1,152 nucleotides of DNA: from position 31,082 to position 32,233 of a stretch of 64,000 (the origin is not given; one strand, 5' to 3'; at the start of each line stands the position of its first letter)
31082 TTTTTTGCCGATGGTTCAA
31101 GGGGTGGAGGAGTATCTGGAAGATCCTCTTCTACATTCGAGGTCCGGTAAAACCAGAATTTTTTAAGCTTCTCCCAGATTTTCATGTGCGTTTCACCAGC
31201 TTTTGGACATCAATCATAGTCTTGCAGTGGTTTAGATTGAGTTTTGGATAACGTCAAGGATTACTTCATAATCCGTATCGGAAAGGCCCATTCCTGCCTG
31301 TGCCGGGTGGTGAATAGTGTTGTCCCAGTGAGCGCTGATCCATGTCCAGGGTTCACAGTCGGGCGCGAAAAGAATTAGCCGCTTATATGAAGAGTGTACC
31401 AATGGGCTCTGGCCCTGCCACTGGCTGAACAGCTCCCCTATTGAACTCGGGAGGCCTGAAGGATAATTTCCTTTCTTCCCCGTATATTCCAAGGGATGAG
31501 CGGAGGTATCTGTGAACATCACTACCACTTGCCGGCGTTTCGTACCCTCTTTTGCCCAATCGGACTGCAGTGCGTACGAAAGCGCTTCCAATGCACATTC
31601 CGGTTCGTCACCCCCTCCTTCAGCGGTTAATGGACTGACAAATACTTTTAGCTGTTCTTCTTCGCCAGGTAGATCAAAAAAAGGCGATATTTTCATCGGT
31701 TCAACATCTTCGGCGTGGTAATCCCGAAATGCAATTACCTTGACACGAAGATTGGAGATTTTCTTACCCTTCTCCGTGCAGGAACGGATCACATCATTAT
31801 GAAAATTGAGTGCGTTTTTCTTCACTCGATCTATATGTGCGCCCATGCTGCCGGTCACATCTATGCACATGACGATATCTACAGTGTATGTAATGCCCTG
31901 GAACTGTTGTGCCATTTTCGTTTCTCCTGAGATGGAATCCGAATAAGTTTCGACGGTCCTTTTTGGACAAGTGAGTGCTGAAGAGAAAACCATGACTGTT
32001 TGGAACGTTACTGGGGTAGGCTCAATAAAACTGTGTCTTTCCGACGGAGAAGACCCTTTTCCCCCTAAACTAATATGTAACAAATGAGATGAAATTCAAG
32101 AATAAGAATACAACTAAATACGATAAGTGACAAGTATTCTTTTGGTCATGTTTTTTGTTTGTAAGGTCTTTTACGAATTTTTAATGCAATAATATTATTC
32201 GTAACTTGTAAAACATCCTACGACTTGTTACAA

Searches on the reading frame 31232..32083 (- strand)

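Call 7: search_protein_families(library=pfam, proteins=[window:31232-32083:-], max_evalue=0.001)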
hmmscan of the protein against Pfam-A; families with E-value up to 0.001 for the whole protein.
window:31232-32083:- (283 aa): 3 families
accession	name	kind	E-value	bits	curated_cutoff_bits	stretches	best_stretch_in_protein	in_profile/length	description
PF25106.1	VWA_4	-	3.6e-10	40.1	27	1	70-196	2-107/169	von Willebrand factor A domain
PF13519.12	VWA_2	-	8.3e-07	30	27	1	70-193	1-106/107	von Willebrand factor type A domain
PF00092.34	VWA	-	0.00042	21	23.8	1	69-194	1-114/174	von Willebrand factor type A domain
